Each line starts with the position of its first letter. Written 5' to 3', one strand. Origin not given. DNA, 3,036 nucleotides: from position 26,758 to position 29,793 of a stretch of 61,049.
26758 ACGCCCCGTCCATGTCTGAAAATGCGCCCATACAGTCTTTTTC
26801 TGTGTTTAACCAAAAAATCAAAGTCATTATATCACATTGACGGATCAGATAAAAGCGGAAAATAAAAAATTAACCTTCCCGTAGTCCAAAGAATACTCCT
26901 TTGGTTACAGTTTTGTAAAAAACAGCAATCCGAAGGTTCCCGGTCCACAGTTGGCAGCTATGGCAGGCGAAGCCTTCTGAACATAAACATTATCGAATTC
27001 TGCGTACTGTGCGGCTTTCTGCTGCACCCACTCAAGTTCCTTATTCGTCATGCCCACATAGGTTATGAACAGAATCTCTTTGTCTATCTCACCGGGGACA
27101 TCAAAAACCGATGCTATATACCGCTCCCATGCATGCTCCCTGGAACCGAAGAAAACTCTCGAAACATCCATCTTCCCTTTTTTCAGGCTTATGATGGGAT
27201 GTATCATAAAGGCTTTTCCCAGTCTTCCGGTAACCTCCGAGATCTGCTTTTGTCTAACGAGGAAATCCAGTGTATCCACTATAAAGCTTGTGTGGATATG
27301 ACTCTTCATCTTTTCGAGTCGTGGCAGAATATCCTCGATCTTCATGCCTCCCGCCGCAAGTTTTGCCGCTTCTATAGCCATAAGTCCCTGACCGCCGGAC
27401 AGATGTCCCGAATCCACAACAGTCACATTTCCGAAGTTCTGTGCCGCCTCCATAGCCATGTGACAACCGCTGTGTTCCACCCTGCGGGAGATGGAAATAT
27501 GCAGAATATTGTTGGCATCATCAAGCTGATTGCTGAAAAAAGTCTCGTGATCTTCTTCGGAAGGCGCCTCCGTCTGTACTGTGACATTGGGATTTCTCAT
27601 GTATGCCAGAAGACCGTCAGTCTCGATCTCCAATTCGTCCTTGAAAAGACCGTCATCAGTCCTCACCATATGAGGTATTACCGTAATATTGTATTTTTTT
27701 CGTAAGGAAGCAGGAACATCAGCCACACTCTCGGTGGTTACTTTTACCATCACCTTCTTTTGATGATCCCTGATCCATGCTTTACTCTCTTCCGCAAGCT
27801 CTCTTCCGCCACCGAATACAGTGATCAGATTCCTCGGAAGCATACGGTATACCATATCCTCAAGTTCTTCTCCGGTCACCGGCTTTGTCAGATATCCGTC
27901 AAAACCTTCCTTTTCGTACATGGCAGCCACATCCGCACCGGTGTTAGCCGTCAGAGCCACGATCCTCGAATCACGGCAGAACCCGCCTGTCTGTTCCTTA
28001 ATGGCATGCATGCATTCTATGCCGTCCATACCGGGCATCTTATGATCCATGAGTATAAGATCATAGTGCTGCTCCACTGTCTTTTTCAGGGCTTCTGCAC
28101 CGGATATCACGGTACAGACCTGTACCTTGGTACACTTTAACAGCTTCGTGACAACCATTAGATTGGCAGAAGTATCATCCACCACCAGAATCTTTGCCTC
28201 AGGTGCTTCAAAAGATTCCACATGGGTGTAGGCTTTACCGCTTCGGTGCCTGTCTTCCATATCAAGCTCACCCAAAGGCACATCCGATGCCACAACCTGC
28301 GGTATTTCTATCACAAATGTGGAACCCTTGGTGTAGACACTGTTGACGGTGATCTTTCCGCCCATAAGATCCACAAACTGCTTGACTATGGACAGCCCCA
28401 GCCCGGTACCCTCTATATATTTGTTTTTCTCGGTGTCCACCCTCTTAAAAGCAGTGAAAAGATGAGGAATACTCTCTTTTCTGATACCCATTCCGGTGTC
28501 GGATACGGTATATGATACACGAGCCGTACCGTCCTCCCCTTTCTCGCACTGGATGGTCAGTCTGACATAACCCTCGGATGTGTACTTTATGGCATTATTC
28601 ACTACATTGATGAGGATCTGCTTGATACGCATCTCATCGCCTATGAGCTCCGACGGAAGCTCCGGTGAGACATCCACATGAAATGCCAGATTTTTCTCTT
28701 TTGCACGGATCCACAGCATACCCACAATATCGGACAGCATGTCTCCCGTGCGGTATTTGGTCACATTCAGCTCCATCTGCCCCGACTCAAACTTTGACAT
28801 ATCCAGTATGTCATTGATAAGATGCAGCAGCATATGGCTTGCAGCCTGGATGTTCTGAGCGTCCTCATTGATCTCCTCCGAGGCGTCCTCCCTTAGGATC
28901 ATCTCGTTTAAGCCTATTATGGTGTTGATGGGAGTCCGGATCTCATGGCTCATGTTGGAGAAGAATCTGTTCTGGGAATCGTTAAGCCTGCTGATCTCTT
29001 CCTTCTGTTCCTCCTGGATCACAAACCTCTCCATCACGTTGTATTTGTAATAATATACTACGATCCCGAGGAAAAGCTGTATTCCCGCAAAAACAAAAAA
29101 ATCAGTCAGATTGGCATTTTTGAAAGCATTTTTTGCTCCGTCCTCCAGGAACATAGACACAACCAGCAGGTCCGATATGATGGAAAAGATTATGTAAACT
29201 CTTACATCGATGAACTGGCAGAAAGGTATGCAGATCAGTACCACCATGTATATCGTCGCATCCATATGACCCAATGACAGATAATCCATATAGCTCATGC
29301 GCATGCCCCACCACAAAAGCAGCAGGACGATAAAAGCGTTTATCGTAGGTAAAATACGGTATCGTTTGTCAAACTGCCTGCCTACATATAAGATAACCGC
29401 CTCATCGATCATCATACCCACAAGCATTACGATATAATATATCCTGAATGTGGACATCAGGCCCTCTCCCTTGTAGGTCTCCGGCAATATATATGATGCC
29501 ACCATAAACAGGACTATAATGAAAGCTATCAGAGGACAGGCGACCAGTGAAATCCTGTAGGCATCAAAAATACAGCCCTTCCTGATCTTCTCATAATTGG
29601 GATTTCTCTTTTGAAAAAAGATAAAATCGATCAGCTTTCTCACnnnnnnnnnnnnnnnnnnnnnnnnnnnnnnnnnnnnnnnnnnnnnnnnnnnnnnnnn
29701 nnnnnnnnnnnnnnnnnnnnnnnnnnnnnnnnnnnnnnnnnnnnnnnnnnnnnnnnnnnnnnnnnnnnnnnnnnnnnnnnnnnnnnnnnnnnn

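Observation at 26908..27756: DegV (FakB-type fatty-acid-binding) domain fused to the C-terminus of a hybrid histidine kinase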

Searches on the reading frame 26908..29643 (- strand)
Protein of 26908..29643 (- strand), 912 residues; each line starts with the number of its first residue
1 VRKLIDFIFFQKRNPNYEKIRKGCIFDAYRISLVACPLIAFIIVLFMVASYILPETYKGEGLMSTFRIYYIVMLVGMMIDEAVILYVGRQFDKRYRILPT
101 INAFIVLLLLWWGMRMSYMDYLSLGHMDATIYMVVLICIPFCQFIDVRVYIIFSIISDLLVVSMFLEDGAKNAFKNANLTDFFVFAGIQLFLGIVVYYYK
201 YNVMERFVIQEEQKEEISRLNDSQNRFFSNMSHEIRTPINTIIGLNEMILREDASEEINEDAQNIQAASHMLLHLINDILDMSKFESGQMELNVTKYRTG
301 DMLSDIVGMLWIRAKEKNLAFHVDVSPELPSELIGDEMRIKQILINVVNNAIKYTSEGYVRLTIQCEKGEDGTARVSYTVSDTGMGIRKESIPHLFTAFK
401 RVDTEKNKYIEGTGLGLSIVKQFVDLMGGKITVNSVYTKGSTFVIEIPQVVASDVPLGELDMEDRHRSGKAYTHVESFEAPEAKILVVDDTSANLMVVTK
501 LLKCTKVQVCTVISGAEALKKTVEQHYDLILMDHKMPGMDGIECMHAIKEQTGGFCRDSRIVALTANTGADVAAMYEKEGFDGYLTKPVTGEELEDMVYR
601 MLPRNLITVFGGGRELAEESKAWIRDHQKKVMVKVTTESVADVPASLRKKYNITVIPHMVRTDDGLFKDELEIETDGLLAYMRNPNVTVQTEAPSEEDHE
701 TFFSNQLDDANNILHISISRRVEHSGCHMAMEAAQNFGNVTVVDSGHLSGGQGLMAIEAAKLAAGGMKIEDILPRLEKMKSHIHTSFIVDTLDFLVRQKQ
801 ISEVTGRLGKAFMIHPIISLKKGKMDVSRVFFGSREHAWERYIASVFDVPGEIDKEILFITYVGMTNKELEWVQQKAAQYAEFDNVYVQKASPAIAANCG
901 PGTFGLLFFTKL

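Call 3: search_protein_families(library=pfam, proteins=[window:26908-29643:-], max_evalue=0.01)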
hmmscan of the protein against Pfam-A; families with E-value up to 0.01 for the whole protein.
window:26908-29643:- (912 aa): 4 families
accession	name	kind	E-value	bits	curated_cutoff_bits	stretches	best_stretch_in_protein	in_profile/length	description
PF02645.21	DegV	-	2.6e-45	155.3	27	1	633-910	2-279/280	Uncharacterised protein, DegV family COG1307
PF02518.31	HATPase_c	-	4.2e-28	98.4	26.4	1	335-449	1-109/111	Histidine kinase-, DNA gyrase B-, and HSP90-like ATPase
PF00072.30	Response_reg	-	8.6e-23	81.1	30.2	1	485-598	1-110/111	Response regulator receiver domain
PF00512.31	HisKA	-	2.3e-18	66.4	26.9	1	224-288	2-66/66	His Kinase A (phospho-acceptor) domain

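Call 4: search_protein_families(library=ncbifam, proteins=[window:26908-29643:-], max_evalue=0.01)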
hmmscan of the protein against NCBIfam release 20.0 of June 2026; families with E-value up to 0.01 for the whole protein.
window:26908-29643:- (912 aa): 150 families (the best 25 are shown)
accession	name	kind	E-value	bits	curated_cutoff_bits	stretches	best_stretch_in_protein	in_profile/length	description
NF008318.0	PRK11107.1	equivalog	6.1e-88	295.9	890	2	225-455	294-524/920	two-component sensor histidine kinase BarA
TIGR02956.1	TMAO_torS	equivalog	1.3e-85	288.3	676.5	1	217-614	457-821/967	TMAO reductase system sensor histidine kinase/response regulator TorS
NF011874.0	PRK15347.1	equivalog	1.4e-82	278.1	852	2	202-448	376-613/921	two component system sensor kinase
NF008302.0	PRK11091.1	equivalog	4.7e-75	253.3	838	1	212-602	271-643/779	aerobic respiration two-component sensor histidine kinase ArcB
NF041947.1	LuxQ_Vibrio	equivalog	3.6e-72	243.5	1200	1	214-597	462-834/843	quorum-sensing autoinducer 2 sensor kinase/phosphatase LuxQ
NF038297.2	hybrid_HK_HrmK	equivalog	1.1e-68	232.3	725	1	211-599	222-605/607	hybrid histidine kinase/response regulator HrmK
NF045901.1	HisKinLetSLeg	equivalog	8.4e-68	229.2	1650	2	211-447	283-516/906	two-component system sensor histidine kinase LetS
NF008099.0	PRK10841.1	equivalog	1.9e-62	211.3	920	2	219-450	465-691/949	two-component system sensor histidine kinase RcsC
NF046044.1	PnpS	equivalog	2.5e-56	191.4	400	1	202-448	148-390/390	two-component system histidine kinase PnpS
TIGR00762.1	DegV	domain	2.6e-51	174.5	99.7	1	633-908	1-275/276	DegV family EDD domain-containing protein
NF041832.1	near_NosP_CTERM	subfamily_domain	2e-49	168.6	400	1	221-600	4-368/370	NahK/ErcS family hybrid sensor histidine kinase/response regulator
NF008543.0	PRK11466.1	equivalog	2.3e-47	161.4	982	1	208-602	427-798/914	TMAO reductase system sensor histidine kinase/response regulator TorS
NF047465.1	hybrid_HK_LvrA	exception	9.2e-47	159.6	1200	1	217-597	195-579/819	hybrid histidine kinase/response regulator LvrA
TIGR02966.1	phoR_proteo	equivalog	1.3e-46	159.2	334.2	1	210-446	100-332/333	phosphate regulon sensor histidine kinase PhoR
NF047874.1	MASE3_PAS_HK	subfamily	1.5e-46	159.5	560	1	212-452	386-628/655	MASE3 domain-containing sensor histidine kinase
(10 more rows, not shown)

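Call 9: find_homologous_proteins(query=window:26908-29643:-, max_evalue=1e-10)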
Query window:26908-29643:- (912 aa): 8000 proteins with E <= 1e-10 among 8000 candidates; the best 120 are listed.
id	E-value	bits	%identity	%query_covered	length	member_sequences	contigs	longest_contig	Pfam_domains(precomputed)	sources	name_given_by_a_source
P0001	0.0e+0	2060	100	100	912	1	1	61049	PF02518.32,PF00512.32,PF02645.22,PF00072.31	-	-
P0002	0.0e+0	1826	88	100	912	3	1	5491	PF02518.32,PF00512.32,PF02645.22,PF00072.31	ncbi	-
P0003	0.0e+0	1640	78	100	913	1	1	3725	PF02518.32,PF00512.32,PF02645.22,PF00072.31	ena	-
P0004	0.0e+0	1380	65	100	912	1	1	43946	PF02518.32,PF00512.32,PF02645.22,PF00072.31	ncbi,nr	ncbi:MAG: DegV family EDD domain-containing protein [Lachnospiraceae bacterium]|nr:DegV family EDD d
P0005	0.0e+0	1341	63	100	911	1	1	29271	PF02518.32,PF00512.32,PF02645.22,PF00072.31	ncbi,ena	-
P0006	0.0e+0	1302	62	100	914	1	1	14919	PF02518.32,PF00512.32,PF02645.22,PF00072.31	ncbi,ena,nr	ncbi:MAG: DegV family EDD domain-containing protein [Lachnospiraceae bacterium]|nr:DegV family EDD d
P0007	0.0e+0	1299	62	100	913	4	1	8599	PF02518.32,PF00512.32,PF02645.22,PF00072.31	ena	-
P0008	0.0e+0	1284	61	100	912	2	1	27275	PF02518.32,PF00512.32,PF02645.22,PF00072.31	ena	-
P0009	0.0e+0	1278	61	100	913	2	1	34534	PF02518.32,PF00512.32,PF02645.22,PF00072.31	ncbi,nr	ncbi:MAG: DegV family EDD domain-containing protein [Lachnospiraceae bacterium]|nr:DegV family EDD d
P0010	0.0e+0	1276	62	100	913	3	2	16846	PF02518.32,PF00512.32,PF02645.22,PF00072.31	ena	-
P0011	0.0e+0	1272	61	100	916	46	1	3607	PF02518.32,PF00512.32,PF02645.22,PF00072.31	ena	-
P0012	0.0e+0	1272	61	100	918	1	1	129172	PF02518.32,PF00512.32,PF02645.22,PF00072.31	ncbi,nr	ncbi:MAG: DegV family EDD domain-containing protein [Lachnospiraceae bacterium]|nr:DegV family EDD d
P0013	0.0e+0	1270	61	100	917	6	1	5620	PF02518.32,PF00512.32,PF02645.22,PF00072.31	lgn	-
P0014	0.0e+0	1269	60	100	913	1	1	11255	PF02518.32,PF00512.32,PF02645.22,PF00072.31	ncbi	-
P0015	0.0e+0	1259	61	100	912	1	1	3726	PF02518.32,PF00512.32,PF02645.22,PF00072.31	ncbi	-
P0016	0.0e+0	1255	60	100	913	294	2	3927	PF02518.32,PF00512.32,PF02645.22,PF00072.31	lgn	-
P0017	0.0e+0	1253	60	100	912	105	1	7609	PF02518.32,PF00512.32,PF02645.22,PF00072.31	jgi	jgi:DegV family protein with EDD domain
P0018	0.0e+0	1252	60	100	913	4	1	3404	PF02518.32,PF00512.32,PF02645.22,PF00072.31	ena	-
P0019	0.0e+0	1240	59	100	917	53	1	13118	PF02518.32,PF00512.32,PF02645.22,PF00072.31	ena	-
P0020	0.0e+0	1219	64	92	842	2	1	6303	PF02518.32,PF00512.32,PF02645.22,PF00072.31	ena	-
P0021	0.0e+0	1124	57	98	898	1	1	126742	PF02518.32,PF00512.32,PF02645.22,PF00072.31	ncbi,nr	ncbi:MAG: DegV family EDD domain-containing protein [Lachnospiraceae bacterium]|nr:DegV family EDD d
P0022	0.0e+0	1089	53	100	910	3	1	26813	PF02518.32,PF00512.32,PF02645.22,PF00072.31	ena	-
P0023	0.0e+0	1087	56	98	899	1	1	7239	PF02518.32,PF00512.32,PF02645.22,PF00072.31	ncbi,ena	-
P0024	0.0e+0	1076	66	77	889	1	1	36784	PF02518.32,PF00512.32,PF02645.22,PF00072.31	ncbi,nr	ncbi:MAG: DegV family EDD domain-containing protein [Lachnospiraceae bacterium]|nr:DegV family EDD d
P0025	0.0e+0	1062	66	79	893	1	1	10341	PF02518.32,PF00512.32,PF02645.22,PF00072.31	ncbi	-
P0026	0.0e+0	1056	67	77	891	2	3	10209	PF02518.32,PF00512.32,PF02645.22,PF00072.31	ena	-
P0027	0.0e+0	1041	53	99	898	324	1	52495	PF02518.32,PF00512.32,PF02645.22,PF00072.31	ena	-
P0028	0.0e+0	1039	65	80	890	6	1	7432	PF02518.32,PF00512.32,PF02645.22,PF00072.31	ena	-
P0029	0.0e+0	1035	62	82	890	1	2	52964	PF02518.32,PF00512.32,PF02645.22,PF00072.31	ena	-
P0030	0.0e+0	1028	64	79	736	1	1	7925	PF02518.32,PF00512.32,PF02645.22,PF00072.31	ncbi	-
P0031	0.0e+0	1027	54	95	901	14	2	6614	PF02518.32,PF00512.32,PF02645.22,PF00072.31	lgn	-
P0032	0.0e+0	1026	55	98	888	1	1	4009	PF02518.32,PF00512.32,PF02645.22,PF00072.31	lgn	-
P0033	0.0e+0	1024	63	81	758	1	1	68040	PF02518.32,PF00512.32,PF02645.22,PF00072.31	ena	-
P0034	0.0e+0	1021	55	95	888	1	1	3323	PF02518.32,PF00512.32,PF02645.22,PF00072.31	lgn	-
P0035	0.0e+0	1019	51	100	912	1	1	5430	PF02518.32,PF00512.32,PF02645.22,PF00072.31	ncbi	-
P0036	0.0e+0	1016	63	80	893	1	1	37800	PF02518.32,PF00512.32,PF02645.22,PF00072.31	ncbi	-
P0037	0.0e+0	1016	53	96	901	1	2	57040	PF02518.32,PF00512.32,PF02645.22,PF00072.31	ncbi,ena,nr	ncbi:MAG: DegV family EDD domain-containing protein [Lachnospiraceae bacterium]|nr:DegV family EDD d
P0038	0.0e+0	1015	50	100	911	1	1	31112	PF02518.32,PF00512.32,PF02645.22,PF00072.31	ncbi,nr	ncbi:MAG: DegV family EDD domain-containing protein [Eubacterium sp.]|nr:DegV family EDD domain-cont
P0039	0.0e+0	1015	54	98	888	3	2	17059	PF02518.32,PF00512.32,PF02645.22,PF00072.31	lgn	-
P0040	0.0e+0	1013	52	95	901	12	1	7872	PF02518.32,PF00512.32,PF02645.22,PF00072.31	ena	-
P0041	0.0e+0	1012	61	83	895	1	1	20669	PF02518.32,PF00512.32,PF02645.22,PF00072.31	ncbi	-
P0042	0.0e+0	1012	51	100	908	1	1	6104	PF02518.32,PF00512.32,PF02645.22,PF00072.31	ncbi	-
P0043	0.0e+0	1011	52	95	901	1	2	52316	PF02518.32,PF00512.32,PF02645.22,PF00072.31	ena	-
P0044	2.7e-298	1010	62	79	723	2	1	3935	PF02518.32,PF00512.32,PF02645.22,PF00072.31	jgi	jgi:DegV family protein with EDD domain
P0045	4.5e-298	1009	50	100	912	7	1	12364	PF02518.32,PF00512.32,PF02645.22,PF00072.31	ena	-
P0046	5.7e-298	1009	61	83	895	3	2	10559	PF02518.32,PF00512.32,PF02645.22,PF00072.31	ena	-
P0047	4.6e-297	1006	64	80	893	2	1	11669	PF02518.32,PF00512.32,PF02645.22,PF00072.31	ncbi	-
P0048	1.4e-296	1004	53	95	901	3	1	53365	PF02518.32,PF00512.32,PF02645.22,PF00072.31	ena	-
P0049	3.4e-296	1003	64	77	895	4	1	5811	PF02518.32,PF00512.32,PF02645.22,PF00072.31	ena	-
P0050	1.8e-295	1000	57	88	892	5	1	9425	PF02518.32,PF00512.32,PF02645.22,PF00072.31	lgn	-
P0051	1.9e-294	997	54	97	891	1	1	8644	PF02518.32,PF00512.32,PF02645.22,PF00072.31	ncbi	-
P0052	2.7e-294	996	53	95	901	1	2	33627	PF02518.32,PF00512.32,PF02645.22,PF00072.31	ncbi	-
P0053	4.5e-294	996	61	82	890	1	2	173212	PF02518.32,PF00512.32,PF02645.22,PF00072.31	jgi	-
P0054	6.2e-294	995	52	95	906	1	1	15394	PF02518.32,PF00512.32,PF02645.22,PF00072.31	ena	-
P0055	2.2e-293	993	62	79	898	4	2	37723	PF02518.32,PF00512.32,PF02645.22,PF00072.31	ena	-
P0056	2.7e-293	993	53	95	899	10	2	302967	PF02518.32,PF00512.32,PF02645.22,PF00072.31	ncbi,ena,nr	ncbi:MAG: DegV family EDD domain-containing protein [Lachnospiraceae bacterium]|nr:DegV family EDD d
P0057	2.8e-293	993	51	100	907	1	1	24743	PF02518.32,PF00512.32,PF02645.22,PF00072.31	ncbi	-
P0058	2.8e-293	993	52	96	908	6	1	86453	PF02518.32,PF00512.32,PF02645.22,PF00072.31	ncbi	-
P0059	3.5e-293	993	64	77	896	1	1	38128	PF02518.32,PF00512.32,PF02645.22,PF00072.31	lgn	-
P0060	3.6e-293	993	51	96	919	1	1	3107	PF02518.32,PF00512.32,PF02645.22,PF00072.31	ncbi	-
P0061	4.3e-293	992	62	79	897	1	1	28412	PF02518.32,PF00512.32,PF02645.22,PF00072.31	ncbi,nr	ncbi:MAG: DegV family EDD domain-containing protein [Lachnospiraceae bacterium]|nr:DegV family EDD d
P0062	4.8e-293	992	57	88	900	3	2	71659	PF02518.32,PF00512.32,PF02645.22,PF00072.31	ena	-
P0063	5.0e-293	992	56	90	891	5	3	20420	PF02518.32,PF00512.32,PF02645.22,PF00072.31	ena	-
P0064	6.4e-293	992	51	95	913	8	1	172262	PF02518.32,PF00512.32,PF02645.22,PF00072.31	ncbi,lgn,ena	-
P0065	7.9e-293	992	51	95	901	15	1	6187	PF02518.32,PF00512.32,PF02645.22,PF00072.31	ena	-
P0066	8.0e-293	992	52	95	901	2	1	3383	PF02518.32,PF00512.32,PF02645.22,PF00072.31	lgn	-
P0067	8.1e-293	992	52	96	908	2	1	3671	PF02518.32,PF00512.32,PF02645.22,PF00072.31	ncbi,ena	-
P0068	8.7e-293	991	51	100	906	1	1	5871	PF02518.32,PF00512.32,PF02645.22,PF00072.31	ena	-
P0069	1.0e-292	991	51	99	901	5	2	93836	PF02518.32,PF00512.32,PF02645.22,PF00072.31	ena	-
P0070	1.1e-292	991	50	100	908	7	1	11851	PF02518.32,PF00512.32,PF02645.22,PF00072.31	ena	-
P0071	2.9e-292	990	52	95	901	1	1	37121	PF02518.32,PF00512.32,PF02645.22,PF00072.31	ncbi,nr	ncbi:MAG: DegV family EDD domain-containing protein [Lachnospiraceae bacterium]|nr:DegV family EDD d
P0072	3.8e-292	989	61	79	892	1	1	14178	PF02518.32,PF00512.32,PF02645.22,PF00072.31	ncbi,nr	ncbi:MAG: DegV family protein [Eubacterium sp.]|nr:DegV family protein [Eubacterium sp.]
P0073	4.9e-292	989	52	95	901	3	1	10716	PF02518.32,PF00512.32,PF02645.22,PF00072.31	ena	-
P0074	6.6e-292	989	50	100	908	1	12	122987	PF02518.32,PF00512.32,PF02645.22,PF00072.31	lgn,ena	-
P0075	7.8e-292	988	50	100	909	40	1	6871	PF02518.32,PF00512.32,PF02645.22,PF00072.31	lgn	-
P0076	9.0e-292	988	51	99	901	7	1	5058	PF02518.32,PF00512.32,PF02645.22,PF00072.31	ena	-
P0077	1.0e-291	988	50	99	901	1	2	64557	PF02518.32,PF00512.32,PF02645.22,PF00072.31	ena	-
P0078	1.1e-291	988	50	99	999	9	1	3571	PF02518.32,PF00512.32,PF02645.22,PF00072.31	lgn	-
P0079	1.4e-291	987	51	100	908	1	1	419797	PF02518.32,PF00512.32,PF02645.22,PF00072.31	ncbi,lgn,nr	ncbi:DegV family protein with EDD domain [Ruminococcaceae bacterium R-25]|nr:DegV family protein wit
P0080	1.7e-291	987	51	100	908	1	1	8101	PF02518.32,PF00512.32,PF02645.22,PF00072.31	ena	-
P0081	2.1e-291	987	49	100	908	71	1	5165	PF02518.32,PF00512.32,PF02645.22,PF00072.31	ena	-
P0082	2.5e-291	987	51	98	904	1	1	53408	PF02518.32,PF00512.32,PF02645.22,PF00072.31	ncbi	-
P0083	3.2e-291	986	51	100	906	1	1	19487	PF02518.32,PF00512.32,PF02645.22,PF00072.31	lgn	-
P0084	3.9e-291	986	51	96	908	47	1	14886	PF02518.32,PF00512.32,PF02645.22,PF00072.31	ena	-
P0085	4.2e-291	986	50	100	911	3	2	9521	PF02518.32,PF00512.32,PF02645.22,PF00072.31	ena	-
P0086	4.4e-291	986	63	77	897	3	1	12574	PF02518.32,PF00512.32,PF02645.22,PF00072.31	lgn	-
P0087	5.4e-291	986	49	100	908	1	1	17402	PF02518.32,PF00512.32,PF02645.22,PF00072.31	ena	-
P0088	5.6e-291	985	49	100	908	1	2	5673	PF02518.32,PF00512.32,PF02645.22,PF00072.31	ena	-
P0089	7.0e-291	985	50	100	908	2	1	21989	PF02518.32,PF00512.32,PF02645.22,PF00072.31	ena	-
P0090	8.7e-291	985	51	99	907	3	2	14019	PF02518.32,PF00512.32,PF02645.22,PF00072.31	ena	-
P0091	8.9e-291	985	50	100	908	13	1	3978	PF02518.32,PF00512.32,PF02645.22,PF00072.31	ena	-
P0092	9.3e-291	985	50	100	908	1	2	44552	PF02518.32,PF00512.32,PF02645.22,PF00072.31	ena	-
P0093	9.6e-291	985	51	100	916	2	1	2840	PF02518.32,PF00512.32,PF02645.22,PF00072.31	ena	-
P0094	1.0e-290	985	52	96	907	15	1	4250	PF02518.32,PF00512.32,PF02645.22,PF00072.31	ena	-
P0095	1.3e-290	984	50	100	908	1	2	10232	PF02518.32,PF00512.32,PF02645.22,PF00072.31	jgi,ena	-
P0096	1.4e-290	984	61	79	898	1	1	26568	PF02518.32,PF00512.32,PF02645.22,PF00072.31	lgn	-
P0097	1.4e-290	984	49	100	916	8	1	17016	PF02518.32,PF00512.32,PF02645.22,PF00072.31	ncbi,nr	ncbi:MAG: DegV family EDD domain-containing protein [Clostridiales bacterium]|nr:DegV family EDD dom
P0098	1.7e-290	984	50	100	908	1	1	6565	PF02518.32,PF00512.32,PF02645.22,PF00072.31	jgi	jgi:DegV family protein with EDD domain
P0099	1.8e-290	984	49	100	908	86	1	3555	PF02518.32,PF00512.32,PF02645.22,PF00072.31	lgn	-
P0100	1.9e-290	984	49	100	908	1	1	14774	PF02518.32,PF00512.32,PF02645.22,PF00072.31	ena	-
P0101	2.3e-290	983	49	100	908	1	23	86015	PF02518.32,PF00512.32,PF02645.22,PF00072.31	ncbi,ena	-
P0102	2.3e-290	983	61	79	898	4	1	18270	PF02518.32,PF00512.32,PF02645.22,PF00072.31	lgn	-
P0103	2.4e-290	983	50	99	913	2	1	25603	PF02518.32,PF00512.32,PF02645.22,PF00072.31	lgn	-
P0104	2.6e-290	983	49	100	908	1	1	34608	PF02518.32,PF00512.32,PF02645.22,PF00072.31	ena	-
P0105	2.8e-290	983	52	95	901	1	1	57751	PF02518.32,PF00512.32,PF02645.22,PF00072.31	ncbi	-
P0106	2.9e-290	983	50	99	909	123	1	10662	PF02518.32,PF00512.32,PF02645.22,PF00072.31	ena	-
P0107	3.1e-290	983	51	95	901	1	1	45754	PF02518.32,PF00512.32,PF02645.22,PF00072.31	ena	-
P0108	3.2e-290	983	49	100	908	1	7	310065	PF02518.32,PF00512.32,PF02645.22,PF00072.31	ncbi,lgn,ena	-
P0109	3.3e-290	983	52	100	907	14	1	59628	PF02518.32,PF00512.32,PF02645.22,PF00072.31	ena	-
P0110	3.6e-290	983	49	100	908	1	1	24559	PF02518.32,PF00512.32,PF02645.22,PF00072.31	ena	-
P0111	4.9e-290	982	49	100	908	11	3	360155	PF02518.32,PF00512.32,PF02645.22,PF00072.31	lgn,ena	-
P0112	4.9e-290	982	49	100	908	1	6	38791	PF02518.32,PF00512.32,PF02645.22,PF00072.31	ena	-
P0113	5.9e-290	982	49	100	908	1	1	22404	PF02518.32,PF00512.32,PF02645.22,PF00072.31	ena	-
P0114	6.6e-290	982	50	100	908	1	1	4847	PF02518.32,PF00512.32,PF02645.22,PF00072.31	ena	-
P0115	9.1e-290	981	50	100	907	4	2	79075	PF02518.32,PF00512.32,PF02645.22,PF00072.31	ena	-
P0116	1.1e-289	981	50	100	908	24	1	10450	PF02518.32,PF00512.32,PF02645.22,PF00072.31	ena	-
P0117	1.3e-289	981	50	100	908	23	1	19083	PF02518.32,PF00512.32,PF02645.22,PF00072.31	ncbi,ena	-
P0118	1.3e-289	981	49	100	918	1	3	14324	PF02518.32,PF00512.32,PF02645.22,PF00072.31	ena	-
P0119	1.7e-289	981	50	95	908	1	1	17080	PF02518.32,PF00512.32,PF02645.22,PF00072.31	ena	-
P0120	1.7e-289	981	51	99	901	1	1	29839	PF02518.32,PF00512.32,PF02645.22,PF00072.31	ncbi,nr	ncbi:MAG: DegV family EDD domain-containing protein [Lachnospiraceae bacterium]|nr:DegV family EDD d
